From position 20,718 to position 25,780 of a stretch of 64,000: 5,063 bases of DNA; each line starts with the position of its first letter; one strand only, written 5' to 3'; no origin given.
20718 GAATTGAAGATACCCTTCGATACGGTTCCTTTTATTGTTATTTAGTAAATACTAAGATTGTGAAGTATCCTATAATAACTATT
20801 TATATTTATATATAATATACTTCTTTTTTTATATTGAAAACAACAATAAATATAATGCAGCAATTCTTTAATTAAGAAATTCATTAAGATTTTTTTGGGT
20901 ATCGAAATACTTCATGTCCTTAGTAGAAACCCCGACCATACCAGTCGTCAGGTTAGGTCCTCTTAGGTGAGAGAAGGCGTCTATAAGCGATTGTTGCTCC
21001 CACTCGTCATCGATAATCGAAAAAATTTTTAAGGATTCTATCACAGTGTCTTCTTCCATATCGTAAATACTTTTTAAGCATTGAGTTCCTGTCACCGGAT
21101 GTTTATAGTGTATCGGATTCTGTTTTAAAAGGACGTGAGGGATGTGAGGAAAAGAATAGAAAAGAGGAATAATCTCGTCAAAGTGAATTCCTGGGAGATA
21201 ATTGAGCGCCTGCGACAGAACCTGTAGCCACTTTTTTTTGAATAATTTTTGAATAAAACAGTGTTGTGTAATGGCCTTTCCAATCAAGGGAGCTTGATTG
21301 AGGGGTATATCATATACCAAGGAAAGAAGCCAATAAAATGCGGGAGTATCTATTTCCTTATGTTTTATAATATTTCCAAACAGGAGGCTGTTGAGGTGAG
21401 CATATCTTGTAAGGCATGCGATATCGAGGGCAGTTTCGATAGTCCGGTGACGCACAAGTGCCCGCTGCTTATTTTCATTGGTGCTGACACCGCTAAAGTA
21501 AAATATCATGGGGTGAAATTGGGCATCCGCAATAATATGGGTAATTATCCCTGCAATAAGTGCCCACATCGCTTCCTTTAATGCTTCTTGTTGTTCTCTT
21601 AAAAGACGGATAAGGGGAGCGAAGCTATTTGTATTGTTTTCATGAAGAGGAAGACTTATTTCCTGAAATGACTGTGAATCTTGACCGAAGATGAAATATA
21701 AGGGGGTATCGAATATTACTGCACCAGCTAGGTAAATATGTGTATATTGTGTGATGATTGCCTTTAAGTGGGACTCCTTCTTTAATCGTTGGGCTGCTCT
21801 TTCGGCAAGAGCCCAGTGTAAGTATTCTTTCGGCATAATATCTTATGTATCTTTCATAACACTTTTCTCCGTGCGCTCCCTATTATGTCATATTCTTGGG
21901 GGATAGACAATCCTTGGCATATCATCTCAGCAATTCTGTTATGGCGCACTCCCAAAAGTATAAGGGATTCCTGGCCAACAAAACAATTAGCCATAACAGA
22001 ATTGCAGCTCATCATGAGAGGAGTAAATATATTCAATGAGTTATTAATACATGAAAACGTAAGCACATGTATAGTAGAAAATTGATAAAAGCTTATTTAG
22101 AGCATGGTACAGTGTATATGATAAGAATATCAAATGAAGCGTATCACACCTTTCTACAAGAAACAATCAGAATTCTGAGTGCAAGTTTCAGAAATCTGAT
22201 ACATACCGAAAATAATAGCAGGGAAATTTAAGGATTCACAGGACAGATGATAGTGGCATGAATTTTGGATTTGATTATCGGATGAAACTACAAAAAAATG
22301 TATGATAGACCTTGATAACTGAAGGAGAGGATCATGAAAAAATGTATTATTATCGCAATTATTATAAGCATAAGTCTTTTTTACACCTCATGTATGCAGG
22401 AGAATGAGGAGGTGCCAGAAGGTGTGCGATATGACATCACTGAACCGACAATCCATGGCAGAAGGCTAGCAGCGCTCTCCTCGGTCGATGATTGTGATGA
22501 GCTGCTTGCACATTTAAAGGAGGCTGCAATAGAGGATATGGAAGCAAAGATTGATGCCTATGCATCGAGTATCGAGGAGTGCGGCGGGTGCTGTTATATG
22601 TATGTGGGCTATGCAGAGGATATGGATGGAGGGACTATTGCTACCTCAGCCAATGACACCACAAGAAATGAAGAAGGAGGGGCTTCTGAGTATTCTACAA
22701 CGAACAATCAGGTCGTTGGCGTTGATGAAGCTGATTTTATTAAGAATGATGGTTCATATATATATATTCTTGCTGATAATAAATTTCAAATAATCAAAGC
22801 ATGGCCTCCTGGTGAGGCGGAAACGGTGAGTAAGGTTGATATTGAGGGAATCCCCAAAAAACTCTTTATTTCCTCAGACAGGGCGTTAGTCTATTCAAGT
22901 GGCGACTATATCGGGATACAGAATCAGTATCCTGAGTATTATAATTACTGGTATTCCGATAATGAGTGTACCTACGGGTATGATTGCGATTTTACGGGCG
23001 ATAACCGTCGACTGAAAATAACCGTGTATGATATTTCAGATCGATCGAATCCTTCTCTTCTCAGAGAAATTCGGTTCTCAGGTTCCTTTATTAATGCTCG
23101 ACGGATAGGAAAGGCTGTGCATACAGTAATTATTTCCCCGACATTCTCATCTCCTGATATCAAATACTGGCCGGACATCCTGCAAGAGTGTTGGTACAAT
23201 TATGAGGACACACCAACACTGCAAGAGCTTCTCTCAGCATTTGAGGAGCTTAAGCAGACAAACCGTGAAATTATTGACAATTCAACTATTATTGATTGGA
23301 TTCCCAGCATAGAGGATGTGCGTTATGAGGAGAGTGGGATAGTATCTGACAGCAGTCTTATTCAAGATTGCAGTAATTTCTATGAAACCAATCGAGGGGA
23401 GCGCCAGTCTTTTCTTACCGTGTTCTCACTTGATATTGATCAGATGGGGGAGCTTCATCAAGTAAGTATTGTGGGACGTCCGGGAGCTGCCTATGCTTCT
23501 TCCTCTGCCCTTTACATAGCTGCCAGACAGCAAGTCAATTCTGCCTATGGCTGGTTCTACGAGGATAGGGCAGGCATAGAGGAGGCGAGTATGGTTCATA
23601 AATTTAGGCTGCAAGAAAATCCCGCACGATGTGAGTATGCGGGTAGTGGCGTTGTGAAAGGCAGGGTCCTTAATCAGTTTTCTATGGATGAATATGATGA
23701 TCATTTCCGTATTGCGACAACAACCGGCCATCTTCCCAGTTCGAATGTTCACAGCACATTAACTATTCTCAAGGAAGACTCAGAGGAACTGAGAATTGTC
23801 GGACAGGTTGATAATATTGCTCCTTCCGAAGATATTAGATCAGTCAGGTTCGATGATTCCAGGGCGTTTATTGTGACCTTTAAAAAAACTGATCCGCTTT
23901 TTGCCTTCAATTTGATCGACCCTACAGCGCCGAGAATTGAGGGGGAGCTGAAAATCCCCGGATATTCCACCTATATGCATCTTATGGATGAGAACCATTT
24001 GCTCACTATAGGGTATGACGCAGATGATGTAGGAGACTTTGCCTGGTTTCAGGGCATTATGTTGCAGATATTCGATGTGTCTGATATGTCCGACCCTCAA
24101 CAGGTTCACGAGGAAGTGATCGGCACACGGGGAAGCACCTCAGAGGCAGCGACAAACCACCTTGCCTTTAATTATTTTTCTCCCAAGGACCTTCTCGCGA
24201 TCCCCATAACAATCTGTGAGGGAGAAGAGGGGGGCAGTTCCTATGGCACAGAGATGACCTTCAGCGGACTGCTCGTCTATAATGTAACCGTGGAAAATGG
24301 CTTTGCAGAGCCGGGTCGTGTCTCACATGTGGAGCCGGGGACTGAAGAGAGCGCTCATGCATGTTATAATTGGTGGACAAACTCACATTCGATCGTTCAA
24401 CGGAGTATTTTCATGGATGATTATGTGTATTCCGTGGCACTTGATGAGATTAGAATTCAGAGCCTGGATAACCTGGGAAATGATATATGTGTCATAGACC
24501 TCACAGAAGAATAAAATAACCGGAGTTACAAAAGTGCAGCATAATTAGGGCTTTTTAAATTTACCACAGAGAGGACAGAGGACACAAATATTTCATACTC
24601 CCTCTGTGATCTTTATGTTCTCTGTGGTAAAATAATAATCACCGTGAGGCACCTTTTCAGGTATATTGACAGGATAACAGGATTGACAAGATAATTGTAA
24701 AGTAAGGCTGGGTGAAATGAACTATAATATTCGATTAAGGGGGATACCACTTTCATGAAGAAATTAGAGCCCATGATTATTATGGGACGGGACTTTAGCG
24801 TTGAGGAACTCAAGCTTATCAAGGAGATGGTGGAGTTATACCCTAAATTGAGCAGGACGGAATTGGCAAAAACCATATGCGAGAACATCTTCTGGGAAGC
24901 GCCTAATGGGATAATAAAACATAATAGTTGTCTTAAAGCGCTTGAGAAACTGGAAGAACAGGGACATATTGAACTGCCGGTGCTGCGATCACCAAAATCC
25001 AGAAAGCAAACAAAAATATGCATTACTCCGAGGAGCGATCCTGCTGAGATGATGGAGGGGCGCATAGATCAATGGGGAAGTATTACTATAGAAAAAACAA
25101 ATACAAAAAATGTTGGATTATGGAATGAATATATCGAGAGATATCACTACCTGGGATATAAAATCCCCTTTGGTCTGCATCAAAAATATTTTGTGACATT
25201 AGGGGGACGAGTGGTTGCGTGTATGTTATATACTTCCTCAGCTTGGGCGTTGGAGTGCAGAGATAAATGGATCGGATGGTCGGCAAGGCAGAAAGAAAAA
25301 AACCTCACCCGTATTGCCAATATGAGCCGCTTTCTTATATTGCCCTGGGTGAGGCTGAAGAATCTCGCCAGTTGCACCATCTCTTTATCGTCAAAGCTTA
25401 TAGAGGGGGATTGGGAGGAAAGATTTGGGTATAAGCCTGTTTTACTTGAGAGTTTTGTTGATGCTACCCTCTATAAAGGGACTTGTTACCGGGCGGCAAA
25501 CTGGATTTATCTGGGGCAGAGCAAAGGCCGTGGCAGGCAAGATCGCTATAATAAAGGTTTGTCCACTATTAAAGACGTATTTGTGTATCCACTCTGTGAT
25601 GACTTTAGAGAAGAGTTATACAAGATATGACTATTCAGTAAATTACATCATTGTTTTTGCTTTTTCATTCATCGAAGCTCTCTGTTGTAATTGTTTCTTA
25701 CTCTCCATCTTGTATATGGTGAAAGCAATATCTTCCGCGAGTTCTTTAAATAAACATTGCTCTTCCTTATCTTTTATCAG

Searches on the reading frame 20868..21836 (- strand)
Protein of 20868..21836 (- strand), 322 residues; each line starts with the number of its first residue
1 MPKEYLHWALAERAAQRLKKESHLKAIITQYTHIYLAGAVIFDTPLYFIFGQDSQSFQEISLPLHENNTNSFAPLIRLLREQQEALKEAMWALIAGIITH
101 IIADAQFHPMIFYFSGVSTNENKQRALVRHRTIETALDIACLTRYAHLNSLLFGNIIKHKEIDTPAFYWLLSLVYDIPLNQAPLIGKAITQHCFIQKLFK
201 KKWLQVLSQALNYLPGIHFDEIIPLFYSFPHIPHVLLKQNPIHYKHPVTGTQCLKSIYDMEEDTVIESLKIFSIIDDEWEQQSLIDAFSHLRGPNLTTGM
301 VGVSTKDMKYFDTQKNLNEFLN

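Call 68: search_protein_families(library=pfam, proteins=[window:20868-21836:-], max_evalue=0.0001)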
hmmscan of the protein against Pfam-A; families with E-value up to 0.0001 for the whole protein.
window:20868-21836:- (322 aa): 1 family
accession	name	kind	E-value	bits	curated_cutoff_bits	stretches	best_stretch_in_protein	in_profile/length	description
PF00882.24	Zn_dep_PLPC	-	1.4e-13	51.6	26.8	1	7-157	2-128/167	Zinc dependent phospholipase C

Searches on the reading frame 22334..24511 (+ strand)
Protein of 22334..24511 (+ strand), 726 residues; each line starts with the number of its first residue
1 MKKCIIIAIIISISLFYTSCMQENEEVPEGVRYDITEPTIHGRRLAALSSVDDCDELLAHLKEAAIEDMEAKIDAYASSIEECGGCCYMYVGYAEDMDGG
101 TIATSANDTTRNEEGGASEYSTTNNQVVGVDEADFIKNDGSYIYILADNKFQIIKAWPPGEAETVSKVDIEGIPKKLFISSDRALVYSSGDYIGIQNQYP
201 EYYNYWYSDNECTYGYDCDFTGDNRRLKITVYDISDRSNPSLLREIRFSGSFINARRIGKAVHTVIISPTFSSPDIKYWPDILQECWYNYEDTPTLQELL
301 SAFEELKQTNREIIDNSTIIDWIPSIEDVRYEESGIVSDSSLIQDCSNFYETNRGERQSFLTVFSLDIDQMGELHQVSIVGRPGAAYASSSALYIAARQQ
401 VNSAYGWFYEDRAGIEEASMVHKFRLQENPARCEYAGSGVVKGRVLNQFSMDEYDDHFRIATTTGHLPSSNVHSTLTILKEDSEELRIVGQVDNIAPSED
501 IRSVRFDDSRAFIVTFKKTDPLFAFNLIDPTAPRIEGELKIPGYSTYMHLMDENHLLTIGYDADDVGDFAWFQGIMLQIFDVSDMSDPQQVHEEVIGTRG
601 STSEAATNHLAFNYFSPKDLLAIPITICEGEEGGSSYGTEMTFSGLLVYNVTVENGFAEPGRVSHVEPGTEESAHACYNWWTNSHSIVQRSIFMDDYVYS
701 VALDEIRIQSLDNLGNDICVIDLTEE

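Call 3: search_protein_families(library=pfam, proteins=[window:22334-24511:+], max_evalue=1)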
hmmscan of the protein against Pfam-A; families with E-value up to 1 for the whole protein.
window:22334-24511:+ (726 aa): 2 families
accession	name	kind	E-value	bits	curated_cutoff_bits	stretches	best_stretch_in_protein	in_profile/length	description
PF09826.15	Beta_propel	-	3.2e-137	458.8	22.4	1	120-713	1-494/495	Beta propeller domain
PF00265.24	TK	-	0.11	12.8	20.6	1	109-155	62-108/176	Thymidine kinase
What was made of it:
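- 22334..24514 (+): Distant family member: a 726-aa single-propeller PF09826 protein with a lipoprotein-like N-terminus (…LFYTSC). Pfam E 3e-137 (call 3).
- Checked: The 726-aa ORF at 22334..24514 is a strong Beta_propel member (E 3e-137, call 3).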

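Call 4: search_protein_families(library=ncbifam, proteins=[window:22334-24511:+], max_evalue=1)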
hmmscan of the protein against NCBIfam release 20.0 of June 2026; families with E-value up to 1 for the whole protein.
window:22334-24511:+ (726 aa): 0 families

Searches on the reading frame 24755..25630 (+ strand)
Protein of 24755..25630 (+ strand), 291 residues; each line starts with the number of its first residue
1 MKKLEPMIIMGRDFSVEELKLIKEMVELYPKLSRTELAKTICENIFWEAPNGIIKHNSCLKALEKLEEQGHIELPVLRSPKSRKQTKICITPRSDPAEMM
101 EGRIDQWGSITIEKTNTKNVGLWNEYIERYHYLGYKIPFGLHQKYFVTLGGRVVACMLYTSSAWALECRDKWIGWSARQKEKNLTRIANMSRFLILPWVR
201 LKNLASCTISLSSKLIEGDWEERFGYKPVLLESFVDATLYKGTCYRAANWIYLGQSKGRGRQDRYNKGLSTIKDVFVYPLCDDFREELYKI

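Call 68: search_protein_families(library=pfam, proteins=[window:24755-25630:+], max_evalue=0.0001)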
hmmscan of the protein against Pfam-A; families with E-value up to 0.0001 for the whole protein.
window:24755-25630:+ (291 aa): 1 family
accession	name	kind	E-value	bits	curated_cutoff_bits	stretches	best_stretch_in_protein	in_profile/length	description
PF14236.12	DruA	-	8.2e-36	124.1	27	1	94-267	34-228/297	Druantia protein DruA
